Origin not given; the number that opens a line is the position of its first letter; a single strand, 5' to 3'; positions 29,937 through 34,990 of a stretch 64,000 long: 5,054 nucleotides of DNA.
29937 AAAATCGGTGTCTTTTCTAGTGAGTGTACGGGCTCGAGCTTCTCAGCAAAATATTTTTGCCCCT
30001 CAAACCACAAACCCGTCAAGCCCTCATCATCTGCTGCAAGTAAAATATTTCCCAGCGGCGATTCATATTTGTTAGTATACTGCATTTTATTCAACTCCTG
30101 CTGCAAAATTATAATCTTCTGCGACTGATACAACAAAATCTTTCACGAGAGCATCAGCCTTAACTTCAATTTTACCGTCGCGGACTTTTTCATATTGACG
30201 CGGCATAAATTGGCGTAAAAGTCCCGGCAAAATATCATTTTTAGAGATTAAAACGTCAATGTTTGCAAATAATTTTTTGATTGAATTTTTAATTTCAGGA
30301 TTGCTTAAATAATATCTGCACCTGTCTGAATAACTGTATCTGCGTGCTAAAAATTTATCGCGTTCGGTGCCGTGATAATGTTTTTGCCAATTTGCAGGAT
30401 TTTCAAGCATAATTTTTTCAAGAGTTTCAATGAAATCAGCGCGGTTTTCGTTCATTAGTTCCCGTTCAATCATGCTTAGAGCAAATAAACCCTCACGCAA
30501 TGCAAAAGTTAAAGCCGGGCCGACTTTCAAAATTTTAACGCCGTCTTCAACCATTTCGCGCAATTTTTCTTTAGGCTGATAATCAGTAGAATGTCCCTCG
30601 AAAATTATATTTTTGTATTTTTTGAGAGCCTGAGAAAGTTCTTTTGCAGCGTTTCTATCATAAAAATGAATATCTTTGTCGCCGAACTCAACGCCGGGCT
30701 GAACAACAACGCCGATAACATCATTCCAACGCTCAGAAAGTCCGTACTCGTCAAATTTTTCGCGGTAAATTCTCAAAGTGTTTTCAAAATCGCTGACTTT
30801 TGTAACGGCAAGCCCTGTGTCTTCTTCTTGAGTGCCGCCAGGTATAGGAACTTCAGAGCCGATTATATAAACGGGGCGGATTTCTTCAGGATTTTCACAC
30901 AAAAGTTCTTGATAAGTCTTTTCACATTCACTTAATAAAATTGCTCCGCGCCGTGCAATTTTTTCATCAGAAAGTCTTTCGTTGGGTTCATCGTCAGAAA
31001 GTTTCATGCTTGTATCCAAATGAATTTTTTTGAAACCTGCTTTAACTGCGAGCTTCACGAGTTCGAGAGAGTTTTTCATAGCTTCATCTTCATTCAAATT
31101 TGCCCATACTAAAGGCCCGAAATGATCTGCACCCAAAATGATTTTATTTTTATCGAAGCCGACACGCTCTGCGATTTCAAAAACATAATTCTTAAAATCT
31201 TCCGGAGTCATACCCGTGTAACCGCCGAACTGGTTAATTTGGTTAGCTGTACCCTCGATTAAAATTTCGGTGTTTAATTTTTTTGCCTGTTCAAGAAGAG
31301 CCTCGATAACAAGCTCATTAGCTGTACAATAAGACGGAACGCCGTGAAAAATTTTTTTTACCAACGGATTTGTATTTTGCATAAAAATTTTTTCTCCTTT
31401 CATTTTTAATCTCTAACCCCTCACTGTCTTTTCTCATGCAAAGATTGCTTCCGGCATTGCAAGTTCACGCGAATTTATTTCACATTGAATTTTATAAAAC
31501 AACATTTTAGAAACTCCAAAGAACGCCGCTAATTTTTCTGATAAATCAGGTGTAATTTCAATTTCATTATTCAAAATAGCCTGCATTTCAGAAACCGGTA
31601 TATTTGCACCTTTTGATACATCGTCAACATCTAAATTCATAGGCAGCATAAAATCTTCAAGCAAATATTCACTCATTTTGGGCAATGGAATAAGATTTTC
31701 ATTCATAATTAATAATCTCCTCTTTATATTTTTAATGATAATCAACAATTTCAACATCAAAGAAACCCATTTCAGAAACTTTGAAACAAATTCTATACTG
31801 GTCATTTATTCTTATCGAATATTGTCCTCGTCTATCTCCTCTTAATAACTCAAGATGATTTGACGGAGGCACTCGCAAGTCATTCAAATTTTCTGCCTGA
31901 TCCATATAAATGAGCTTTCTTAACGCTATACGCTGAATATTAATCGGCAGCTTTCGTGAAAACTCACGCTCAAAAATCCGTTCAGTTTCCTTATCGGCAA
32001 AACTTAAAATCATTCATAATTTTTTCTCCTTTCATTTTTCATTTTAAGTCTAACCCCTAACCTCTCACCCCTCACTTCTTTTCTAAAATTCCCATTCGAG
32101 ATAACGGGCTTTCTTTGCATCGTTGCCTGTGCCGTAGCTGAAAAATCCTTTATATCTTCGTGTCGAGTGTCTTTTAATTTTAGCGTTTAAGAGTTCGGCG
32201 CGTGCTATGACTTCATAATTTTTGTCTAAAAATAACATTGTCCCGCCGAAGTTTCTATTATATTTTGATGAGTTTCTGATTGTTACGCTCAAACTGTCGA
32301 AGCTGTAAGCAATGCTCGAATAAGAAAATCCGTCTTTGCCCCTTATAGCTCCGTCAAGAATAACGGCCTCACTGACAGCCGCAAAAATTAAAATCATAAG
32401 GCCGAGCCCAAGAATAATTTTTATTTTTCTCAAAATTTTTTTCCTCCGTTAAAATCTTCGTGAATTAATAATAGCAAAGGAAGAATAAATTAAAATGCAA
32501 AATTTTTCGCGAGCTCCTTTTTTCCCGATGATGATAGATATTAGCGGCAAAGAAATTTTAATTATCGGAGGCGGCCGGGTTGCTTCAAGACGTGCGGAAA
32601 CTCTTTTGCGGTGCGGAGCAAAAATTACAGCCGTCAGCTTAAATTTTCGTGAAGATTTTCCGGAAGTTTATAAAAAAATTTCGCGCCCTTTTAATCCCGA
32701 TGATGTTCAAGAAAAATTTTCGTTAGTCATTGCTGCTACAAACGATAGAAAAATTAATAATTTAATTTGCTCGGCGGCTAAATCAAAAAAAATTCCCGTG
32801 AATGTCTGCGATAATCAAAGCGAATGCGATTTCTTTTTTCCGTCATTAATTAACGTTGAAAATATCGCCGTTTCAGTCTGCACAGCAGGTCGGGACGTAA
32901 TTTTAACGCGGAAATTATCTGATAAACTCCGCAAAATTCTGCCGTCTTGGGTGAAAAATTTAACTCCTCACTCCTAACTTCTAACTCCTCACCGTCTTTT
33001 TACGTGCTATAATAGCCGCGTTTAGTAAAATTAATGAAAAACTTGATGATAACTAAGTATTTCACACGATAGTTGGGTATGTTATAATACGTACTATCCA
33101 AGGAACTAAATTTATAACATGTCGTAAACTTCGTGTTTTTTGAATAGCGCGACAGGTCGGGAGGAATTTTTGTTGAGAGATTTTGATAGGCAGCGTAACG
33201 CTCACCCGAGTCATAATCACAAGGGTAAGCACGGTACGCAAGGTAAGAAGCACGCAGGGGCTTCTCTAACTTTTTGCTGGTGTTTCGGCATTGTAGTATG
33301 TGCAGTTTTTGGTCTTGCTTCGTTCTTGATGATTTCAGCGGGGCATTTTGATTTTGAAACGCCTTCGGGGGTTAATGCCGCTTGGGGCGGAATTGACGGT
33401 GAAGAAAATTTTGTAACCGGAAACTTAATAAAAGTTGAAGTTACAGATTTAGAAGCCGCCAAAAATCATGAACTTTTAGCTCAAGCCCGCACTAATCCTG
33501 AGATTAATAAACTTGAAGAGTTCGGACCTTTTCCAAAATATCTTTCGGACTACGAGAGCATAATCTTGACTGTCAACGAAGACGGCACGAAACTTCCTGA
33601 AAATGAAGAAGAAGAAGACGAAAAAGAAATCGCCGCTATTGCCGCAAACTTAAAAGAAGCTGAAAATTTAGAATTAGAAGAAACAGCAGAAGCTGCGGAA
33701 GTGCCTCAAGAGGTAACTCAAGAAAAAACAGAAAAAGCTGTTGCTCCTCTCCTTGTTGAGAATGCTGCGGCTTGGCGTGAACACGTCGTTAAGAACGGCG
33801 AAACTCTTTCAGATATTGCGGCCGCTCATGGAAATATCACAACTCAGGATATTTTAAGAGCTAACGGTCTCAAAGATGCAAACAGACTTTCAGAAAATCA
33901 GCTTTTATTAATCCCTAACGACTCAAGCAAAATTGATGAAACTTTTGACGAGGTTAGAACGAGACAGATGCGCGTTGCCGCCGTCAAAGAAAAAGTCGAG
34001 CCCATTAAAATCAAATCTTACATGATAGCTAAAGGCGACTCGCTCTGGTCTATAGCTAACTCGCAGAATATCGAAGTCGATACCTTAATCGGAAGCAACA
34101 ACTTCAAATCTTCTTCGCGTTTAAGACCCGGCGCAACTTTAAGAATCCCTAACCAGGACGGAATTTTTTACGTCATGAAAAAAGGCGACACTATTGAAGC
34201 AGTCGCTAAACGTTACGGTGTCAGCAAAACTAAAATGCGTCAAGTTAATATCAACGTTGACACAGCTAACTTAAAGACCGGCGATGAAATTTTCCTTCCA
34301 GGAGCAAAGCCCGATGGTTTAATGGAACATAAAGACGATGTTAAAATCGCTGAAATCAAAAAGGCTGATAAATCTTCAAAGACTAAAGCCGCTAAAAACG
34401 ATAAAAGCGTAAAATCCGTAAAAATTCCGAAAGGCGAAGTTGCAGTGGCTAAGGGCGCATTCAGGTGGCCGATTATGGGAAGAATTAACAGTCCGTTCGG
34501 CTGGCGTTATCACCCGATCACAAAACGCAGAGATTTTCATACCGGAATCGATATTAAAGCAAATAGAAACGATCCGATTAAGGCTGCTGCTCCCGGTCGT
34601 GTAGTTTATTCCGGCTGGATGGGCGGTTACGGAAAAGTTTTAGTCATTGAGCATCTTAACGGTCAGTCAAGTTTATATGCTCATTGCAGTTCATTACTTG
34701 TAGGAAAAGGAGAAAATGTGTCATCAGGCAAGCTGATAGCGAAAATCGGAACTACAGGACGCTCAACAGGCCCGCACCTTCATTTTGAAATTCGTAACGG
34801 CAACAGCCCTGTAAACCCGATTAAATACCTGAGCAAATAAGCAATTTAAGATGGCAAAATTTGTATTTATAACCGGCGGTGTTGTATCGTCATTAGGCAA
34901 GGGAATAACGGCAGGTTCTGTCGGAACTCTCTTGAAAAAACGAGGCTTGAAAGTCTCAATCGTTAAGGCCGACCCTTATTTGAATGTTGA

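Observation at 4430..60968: Dispersed family of 7-nt periodic AGG/GGA repeat elements at about 19 loci in 64 kb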

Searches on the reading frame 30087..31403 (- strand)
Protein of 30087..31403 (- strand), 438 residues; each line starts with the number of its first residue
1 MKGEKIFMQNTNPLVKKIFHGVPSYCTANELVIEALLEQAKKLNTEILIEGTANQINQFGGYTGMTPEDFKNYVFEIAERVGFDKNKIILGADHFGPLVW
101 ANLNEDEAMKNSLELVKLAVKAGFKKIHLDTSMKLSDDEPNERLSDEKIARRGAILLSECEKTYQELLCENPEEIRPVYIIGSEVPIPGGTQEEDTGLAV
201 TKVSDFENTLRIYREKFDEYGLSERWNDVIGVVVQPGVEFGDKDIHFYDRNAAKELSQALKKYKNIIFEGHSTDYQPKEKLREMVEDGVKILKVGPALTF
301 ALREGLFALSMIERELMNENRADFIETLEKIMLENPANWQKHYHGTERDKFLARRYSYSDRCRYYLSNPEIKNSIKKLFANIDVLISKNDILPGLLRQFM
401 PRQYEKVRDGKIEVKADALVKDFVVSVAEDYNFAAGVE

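Call 53: search_protein_families(library=pfam, proteins=[window:30087-31403:-], max_evalue=0.01)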
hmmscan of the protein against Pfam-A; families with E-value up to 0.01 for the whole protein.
window:30087-31403:- (438 aa): 2 families
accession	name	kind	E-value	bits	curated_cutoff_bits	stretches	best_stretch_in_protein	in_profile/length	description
PF08013.17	GatZ_KbaZ-like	-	1e-163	545.3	26.7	1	20-434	14-418/420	D-tagatose-1,6-bisphosphate aldolase subunit GatZ/KbaZ-like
PF01116.26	F_bP_aldolase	-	0.0011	19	25.5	1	21-134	16-107/277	Fructose-bisphosphate aldolase class-II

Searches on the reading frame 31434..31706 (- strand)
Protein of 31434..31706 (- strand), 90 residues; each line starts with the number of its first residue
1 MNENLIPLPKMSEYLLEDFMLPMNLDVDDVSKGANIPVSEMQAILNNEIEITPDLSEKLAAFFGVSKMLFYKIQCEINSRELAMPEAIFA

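Call 81: find_encoding_contigs(protein=window:31434-31706:-, flank=10000, max_places=10)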
Protein window:31434-31706:- (90 aa): 4 contigs read that carry it; 3 places shown.
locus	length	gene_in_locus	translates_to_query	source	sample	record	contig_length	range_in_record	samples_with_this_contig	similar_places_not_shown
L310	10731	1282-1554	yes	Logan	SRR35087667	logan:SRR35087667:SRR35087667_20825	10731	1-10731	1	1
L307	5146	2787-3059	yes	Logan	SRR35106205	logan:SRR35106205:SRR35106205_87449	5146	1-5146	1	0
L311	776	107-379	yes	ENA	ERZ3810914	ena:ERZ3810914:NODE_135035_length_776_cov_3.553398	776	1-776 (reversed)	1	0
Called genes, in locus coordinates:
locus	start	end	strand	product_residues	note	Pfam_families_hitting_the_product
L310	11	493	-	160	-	PF13241:NAD_binding_7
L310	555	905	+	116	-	-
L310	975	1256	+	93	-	PF05015:HigB-like_toxin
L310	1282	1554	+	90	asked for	-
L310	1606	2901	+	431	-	PF08013:GatZ_KbaZ-like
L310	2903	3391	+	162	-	PF02870:Methyltransf_1N, PF01035:DNA_binding_1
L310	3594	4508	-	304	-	PF00288:GHMP_kinases_N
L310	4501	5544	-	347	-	PF00291:PALP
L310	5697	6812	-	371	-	PF01321:Creatinase_N, PF00557:Peptidase_M24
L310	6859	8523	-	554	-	PF03808:Glyco_tran_WecG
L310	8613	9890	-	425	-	PF02403:Seryl_tRNA_N, PF00587:tRNA-synt_2b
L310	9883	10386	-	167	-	PF00885:DMRL_synthase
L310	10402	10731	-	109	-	?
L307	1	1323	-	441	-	?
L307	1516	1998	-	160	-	PF13241:NAD_binding_7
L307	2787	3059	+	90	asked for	-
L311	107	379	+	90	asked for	-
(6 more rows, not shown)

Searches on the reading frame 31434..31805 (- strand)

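Call 53: search_protein_families(library=pfam, proteins=[window:31434-31805:-], max_evalue=0.01)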
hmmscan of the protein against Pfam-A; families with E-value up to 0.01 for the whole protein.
window:31434-31805:- (123 aa): 1 family
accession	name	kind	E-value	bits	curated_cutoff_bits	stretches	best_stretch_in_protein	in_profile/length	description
PF01381.28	HTH_3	-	0.0012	19.3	23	1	53-99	5-51/55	Helix-turn-helix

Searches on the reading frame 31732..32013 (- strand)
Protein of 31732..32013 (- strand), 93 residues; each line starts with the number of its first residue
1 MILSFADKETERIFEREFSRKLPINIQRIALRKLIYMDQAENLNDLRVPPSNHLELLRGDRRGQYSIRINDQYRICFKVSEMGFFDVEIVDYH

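Call 53: search_protein_families(library=pfam, proteins=[window:31732-32013:-], max_evalue=0.01)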
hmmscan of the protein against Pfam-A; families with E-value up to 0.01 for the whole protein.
window:31732-32013:- (93 aa): 1 family
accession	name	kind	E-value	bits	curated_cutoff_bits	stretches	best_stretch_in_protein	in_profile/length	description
PF05015.19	HigB-like_toxin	-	4.8e-20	72.3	27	1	4-93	2-91/91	RelE-like toxin of type II toxin-antitoxin system HigB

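Call 72: find_encoding_contigs(protein=window:31732-32013:-, flank=6000, max_places=10)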
Protein window:31732-32013:- (93 aa): 5 contigs read that carry it; 4 places shown.
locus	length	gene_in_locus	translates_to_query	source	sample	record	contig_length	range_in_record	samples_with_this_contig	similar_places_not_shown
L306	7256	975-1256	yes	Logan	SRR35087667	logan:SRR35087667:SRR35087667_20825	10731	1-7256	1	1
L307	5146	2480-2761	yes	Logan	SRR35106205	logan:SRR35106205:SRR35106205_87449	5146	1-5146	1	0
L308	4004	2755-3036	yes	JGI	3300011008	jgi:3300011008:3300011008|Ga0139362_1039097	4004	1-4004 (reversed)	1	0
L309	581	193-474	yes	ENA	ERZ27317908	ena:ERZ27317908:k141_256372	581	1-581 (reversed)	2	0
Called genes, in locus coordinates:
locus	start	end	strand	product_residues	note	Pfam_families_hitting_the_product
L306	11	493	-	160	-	PF13241:NAD_binding_7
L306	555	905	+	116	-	-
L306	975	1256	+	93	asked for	PF05015:HigB-like_toxin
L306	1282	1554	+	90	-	-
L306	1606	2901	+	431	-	PF08013:GatZ_KbaZ-like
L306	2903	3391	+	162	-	PF02870:Methyltransf_1N, PF01035:DNA_binding_1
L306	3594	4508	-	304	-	PF00288:GHMP_kinases_N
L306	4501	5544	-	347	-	PF00291:PALP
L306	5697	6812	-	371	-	PF01321:Creatinase_N, PF00557:Peptidase_M24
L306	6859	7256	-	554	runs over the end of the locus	PF03808:Glyco_tran_WecG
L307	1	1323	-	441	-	?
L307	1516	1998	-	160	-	PF13241:NAD_binding_7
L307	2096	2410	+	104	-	-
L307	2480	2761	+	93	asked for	PF05015:HigB-like_toxin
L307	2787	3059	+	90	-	-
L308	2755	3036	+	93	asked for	PF05015:HigB-like_toxin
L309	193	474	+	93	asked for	PF05015:HigB-like_toxin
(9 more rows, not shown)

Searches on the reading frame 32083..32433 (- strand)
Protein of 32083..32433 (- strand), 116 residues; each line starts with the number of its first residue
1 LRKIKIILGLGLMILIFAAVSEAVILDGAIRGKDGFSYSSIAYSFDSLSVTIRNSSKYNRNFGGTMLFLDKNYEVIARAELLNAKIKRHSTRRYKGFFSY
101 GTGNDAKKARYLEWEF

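Call 53: search_protein_families(library=pfam, proteins=[window:32083-32433:-], max_evalue=0.01)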
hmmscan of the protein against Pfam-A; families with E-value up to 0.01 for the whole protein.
window:32083-32433:- (116 aa): 0 families

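Call 71: find_encoding_contigs(protein=window:32083-32433:-, flank=6000, max_places=10)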
Protein window:32083-32433:- (116 aa): no gene with exactly this product is on record in the collection.

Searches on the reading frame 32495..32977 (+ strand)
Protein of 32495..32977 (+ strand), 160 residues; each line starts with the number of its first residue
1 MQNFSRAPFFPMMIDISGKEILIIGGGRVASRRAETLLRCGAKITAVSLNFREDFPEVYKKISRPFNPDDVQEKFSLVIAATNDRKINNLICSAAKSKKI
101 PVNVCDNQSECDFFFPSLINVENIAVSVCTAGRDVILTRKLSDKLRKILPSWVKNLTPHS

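Call 53: search_protein_families(library=pfam, proteins=[window:32495-32977:+], max_evalue=0.01)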
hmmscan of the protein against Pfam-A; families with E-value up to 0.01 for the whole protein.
window:32495-32977:+ (160 aa): 3 families
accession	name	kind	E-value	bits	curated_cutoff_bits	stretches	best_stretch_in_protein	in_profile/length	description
PF13241.12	NAD_binding_7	-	2.7e-30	105.5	22.1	1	12-117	1-104/104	Putative NAD(P)-binding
PF02254.24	TrkA_N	-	0.0004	21.1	23.8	0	21-48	1-28/116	TrkA-N domain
PF02826.25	2-Hacid_dh_C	-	0.00074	19.4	25.1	1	11-81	29-98/178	D-isomer specific 2-hydroxyacid dehydrogenase, NAD binding domain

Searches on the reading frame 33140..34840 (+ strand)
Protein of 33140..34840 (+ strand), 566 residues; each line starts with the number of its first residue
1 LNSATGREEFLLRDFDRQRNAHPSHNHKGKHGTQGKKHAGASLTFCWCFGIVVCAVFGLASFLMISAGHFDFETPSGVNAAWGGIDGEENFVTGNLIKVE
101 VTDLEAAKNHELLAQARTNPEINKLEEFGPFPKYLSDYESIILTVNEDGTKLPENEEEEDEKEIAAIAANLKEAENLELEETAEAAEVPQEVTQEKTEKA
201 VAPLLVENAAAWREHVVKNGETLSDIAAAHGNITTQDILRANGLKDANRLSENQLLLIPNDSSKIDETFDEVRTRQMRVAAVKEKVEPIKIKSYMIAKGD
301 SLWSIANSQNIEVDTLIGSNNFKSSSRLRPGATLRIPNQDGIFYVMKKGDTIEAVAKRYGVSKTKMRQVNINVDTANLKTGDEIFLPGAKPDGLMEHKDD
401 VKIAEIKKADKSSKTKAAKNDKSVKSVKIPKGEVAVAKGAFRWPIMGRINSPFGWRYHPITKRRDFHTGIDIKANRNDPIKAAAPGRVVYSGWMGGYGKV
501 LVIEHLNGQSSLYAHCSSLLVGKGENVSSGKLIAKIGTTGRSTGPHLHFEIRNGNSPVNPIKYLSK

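Call 12: search_protein_families(library=pfam, proteins=[window:33140-34840:+])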
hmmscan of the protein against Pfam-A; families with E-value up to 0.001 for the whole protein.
window:33140-34840:+ (566 aa): 4 families
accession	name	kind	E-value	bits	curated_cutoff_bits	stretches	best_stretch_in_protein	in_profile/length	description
PF01551.29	Peptidase_M23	-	6.2e-35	119.7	28.7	1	466-560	2-96/96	Peptidase family M23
PF01476.26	LysM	-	1.9e-34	117.8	20.9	3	294-337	1-43/43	LysM domain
PF23473.1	LysM3_LYK4_5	-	8.1e-11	42.3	29.3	0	293-337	4-47/48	LYK4/5 LysM3 domain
PF23577.1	LysM_RLK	-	5.2e-08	33.2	27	0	346-382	5-38/44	LysM domain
